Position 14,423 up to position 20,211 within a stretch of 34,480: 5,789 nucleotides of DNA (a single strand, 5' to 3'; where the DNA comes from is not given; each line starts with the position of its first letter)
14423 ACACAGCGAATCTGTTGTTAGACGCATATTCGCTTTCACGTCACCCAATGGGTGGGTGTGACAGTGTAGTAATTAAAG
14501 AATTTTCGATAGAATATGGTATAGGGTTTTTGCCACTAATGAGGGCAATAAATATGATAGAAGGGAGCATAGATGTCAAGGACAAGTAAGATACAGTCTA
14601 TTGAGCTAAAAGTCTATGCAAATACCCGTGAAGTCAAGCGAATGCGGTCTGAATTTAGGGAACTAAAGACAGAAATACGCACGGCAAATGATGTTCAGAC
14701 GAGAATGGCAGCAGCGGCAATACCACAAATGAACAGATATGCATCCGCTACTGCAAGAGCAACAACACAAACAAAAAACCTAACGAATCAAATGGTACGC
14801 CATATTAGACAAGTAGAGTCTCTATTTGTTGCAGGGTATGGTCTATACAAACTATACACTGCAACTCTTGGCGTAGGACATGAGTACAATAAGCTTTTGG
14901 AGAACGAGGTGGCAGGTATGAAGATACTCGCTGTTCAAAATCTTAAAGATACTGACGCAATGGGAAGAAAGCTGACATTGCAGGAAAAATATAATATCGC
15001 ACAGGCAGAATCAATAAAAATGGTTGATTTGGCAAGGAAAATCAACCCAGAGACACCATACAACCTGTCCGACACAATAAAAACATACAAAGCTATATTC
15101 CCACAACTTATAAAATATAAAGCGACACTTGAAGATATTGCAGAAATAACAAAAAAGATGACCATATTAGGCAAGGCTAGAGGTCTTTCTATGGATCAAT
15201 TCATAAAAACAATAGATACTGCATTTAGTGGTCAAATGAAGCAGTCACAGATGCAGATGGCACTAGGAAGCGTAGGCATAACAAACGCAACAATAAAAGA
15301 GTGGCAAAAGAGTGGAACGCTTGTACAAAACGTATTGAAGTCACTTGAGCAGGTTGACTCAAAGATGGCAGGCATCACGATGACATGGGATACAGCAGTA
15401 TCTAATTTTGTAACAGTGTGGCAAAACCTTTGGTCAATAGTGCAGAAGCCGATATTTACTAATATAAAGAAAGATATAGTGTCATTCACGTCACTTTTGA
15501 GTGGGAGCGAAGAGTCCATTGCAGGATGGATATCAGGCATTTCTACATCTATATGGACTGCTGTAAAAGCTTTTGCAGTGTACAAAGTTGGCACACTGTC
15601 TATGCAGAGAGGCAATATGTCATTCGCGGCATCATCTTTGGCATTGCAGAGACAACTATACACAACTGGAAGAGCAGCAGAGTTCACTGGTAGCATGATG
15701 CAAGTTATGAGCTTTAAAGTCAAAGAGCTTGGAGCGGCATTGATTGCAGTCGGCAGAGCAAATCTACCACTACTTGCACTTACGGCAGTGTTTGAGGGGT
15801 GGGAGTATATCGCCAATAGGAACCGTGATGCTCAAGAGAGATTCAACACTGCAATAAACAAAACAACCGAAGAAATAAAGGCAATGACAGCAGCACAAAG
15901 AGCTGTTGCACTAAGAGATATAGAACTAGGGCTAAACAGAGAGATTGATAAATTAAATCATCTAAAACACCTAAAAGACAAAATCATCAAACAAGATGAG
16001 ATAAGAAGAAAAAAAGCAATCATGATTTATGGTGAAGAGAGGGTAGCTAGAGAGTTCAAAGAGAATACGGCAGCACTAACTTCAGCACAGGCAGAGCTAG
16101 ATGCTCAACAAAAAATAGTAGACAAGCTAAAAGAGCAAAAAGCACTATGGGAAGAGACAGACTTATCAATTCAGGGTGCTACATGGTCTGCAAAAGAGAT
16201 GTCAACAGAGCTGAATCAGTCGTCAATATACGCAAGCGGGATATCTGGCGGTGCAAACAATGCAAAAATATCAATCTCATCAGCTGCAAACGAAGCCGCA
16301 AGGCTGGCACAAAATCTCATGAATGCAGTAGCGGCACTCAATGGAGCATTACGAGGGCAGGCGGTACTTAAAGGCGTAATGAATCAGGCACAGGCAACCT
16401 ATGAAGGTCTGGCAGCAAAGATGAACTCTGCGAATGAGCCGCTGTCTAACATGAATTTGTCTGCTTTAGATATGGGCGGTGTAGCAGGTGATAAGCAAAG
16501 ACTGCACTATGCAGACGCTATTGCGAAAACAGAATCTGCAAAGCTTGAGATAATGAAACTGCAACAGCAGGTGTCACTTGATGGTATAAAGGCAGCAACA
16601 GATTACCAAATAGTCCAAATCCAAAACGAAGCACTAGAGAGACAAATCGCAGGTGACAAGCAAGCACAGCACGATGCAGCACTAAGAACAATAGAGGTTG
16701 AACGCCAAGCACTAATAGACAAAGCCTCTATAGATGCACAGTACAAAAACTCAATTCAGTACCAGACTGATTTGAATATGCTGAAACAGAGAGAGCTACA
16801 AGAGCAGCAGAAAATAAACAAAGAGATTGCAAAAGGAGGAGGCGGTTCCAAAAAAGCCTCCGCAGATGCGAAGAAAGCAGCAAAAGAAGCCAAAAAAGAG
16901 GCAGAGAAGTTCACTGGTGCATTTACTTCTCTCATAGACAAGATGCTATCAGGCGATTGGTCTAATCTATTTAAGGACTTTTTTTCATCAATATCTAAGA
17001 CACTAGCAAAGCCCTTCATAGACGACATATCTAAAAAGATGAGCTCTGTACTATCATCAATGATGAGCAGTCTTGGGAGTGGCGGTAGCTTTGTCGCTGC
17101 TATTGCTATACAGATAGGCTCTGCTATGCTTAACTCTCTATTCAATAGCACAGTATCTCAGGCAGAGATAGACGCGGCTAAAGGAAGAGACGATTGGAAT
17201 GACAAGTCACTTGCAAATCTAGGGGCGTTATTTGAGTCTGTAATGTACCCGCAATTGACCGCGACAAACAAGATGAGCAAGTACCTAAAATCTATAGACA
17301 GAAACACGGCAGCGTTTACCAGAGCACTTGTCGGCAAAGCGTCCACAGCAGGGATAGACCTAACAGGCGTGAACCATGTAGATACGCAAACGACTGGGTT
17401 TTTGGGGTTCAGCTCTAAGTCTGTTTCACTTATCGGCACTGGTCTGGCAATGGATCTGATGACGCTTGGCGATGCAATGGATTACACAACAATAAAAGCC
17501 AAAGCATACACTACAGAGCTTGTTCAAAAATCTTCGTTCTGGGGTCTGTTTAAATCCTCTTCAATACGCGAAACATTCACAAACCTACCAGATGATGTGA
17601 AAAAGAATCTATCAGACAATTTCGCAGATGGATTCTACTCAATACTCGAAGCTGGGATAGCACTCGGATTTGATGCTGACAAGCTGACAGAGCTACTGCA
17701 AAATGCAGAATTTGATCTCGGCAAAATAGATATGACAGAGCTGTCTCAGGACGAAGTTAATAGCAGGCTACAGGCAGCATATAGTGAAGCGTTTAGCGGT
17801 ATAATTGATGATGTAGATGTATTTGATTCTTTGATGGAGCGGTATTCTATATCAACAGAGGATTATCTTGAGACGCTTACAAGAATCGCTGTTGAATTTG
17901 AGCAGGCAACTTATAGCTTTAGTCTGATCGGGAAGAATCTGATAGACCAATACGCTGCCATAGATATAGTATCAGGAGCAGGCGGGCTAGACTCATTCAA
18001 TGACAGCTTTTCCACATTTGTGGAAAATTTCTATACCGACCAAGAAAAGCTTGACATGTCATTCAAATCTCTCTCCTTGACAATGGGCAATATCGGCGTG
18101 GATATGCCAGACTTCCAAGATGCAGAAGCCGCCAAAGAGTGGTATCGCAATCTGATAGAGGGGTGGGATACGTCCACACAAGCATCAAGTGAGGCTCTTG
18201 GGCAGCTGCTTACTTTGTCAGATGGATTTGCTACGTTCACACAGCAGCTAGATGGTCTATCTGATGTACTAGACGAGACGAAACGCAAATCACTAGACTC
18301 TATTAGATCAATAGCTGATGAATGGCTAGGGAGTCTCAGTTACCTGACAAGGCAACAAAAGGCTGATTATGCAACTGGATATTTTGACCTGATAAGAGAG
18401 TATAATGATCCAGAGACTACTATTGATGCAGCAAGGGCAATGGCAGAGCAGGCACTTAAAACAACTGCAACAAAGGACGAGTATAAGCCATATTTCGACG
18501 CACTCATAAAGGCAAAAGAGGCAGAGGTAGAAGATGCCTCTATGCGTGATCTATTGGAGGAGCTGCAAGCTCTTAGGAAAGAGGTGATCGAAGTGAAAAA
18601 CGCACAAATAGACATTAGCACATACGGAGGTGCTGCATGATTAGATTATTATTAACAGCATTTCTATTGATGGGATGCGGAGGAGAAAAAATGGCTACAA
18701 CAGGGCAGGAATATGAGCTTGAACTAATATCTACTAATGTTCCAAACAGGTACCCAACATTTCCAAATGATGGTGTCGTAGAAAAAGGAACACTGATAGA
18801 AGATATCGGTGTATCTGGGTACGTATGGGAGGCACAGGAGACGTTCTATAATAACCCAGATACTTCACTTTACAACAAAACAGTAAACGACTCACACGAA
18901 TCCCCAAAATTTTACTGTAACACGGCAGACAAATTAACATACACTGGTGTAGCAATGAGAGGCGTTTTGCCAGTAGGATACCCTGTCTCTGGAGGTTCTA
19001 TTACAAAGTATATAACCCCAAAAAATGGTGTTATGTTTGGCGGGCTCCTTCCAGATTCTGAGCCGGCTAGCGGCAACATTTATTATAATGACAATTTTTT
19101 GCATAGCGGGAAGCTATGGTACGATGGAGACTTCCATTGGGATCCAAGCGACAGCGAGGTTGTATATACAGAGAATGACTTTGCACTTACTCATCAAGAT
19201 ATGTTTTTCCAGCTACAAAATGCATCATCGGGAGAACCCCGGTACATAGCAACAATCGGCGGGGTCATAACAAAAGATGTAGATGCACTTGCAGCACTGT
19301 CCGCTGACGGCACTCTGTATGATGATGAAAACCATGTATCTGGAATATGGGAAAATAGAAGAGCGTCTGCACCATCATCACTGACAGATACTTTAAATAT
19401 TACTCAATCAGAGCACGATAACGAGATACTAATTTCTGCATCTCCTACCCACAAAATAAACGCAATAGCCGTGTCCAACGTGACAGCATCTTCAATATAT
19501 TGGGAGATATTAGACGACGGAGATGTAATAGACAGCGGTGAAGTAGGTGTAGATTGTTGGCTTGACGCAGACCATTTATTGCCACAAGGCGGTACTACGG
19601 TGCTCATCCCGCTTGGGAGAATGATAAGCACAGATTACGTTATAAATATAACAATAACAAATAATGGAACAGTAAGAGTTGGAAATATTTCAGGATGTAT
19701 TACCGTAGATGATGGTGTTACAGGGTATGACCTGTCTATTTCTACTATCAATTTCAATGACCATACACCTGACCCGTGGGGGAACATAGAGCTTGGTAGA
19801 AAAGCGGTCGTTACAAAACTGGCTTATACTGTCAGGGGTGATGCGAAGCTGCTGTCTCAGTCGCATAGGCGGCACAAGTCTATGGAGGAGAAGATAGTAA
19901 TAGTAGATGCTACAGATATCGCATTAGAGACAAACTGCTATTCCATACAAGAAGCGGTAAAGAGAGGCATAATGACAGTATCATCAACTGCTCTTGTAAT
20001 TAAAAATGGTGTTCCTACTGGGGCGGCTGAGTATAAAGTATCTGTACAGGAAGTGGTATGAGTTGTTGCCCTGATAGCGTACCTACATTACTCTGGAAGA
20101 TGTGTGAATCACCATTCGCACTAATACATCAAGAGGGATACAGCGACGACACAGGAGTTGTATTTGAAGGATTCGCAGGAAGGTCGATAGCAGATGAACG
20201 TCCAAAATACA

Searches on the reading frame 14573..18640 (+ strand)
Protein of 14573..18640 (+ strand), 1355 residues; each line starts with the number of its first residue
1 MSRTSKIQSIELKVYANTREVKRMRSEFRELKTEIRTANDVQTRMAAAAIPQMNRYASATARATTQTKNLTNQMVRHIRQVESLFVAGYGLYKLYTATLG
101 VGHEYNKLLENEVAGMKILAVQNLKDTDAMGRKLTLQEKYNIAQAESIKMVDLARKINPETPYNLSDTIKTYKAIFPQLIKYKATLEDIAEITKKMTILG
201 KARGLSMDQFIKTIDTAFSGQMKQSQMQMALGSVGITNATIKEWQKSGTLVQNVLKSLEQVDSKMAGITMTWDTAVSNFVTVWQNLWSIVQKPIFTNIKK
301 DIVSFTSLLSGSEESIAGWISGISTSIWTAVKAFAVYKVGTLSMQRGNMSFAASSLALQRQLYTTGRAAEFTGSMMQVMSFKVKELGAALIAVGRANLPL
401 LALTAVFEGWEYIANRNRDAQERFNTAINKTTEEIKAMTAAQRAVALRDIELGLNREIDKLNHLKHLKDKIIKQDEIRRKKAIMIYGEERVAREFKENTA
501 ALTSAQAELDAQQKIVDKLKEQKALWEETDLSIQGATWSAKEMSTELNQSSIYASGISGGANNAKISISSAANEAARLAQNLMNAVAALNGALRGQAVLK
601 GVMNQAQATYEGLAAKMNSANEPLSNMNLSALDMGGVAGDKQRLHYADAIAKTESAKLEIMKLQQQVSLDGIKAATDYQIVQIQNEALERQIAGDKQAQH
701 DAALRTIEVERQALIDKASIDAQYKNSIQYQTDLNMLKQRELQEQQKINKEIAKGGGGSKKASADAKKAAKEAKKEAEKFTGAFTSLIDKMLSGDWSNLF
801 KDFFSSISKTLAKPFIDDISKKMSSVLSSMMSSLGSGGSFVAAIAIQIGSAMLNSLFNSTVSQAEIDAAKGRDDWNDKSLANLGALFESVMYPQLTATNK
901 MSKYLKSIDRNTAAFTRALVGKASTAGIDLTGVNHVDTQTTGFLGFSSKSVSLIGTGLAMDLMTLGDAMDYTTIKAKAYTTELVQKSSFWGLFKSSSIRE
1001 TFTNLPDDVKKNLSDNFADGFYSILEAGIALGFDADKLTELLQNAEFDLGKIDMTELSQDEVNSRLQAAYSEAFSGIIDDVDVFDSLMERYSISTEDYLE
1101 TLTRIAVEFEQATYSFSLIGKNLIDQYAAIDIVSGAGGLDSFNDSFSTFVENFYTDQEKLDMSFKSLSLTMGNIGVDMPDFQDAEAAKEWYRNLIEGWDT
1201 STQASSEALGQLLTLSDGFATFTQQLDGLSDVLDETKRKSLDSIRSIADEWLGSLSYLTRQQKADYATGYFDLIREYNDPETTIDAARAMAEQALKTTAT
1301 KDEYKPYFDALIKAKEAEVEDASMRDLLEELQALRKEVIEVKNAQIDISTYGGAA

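Call 12: search_protein_families(library=phrogs, proteins=[window:14573-18640:+], max_evalue=0.001)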
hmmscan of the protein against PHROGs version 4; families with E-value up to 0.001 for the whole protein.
window:14573-18640:+ (1355 aa): 2 families
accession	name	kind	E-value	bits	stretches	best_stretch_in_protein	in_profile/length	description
phrog_10093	-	tail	5.8e-12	44.9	1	125-477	106-453/1899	tail length tape measure protein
phrog_24709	-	tail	1.5e-11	44.4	1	941-1227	652-928/1069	tail length tape measure protein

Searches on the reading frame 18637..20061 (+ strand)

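Call 12: search_protein_families(library=phrogs, proteins=[window:18637-20061:+], max_evalue=0.001)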
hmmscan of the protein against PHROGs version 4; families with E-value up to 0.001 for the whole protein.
window:18637-20061:+ (474 aa): 1 family
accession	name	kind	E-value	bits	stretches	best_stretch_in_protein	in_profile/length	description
phrog_6278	-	unknown function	1.5e-06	28.6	1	237-417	70-260/306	-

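Call 48: search_protein_families(library=pfam, proteins=[window:18637-20061:+], max_evalue=0.01)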
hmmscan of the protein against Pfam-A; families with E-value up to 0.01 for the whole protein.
window:18637-20061:+ (474 aa): 0 families

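Call 87: search_protein_families(library=padloc, proteins=[window:18637-20061:+], max_evalue=0.01)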
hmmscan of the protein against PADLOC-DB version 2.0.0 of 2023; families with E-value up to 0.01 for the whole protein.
window:18637-20061:+ (474 aa): 0 families
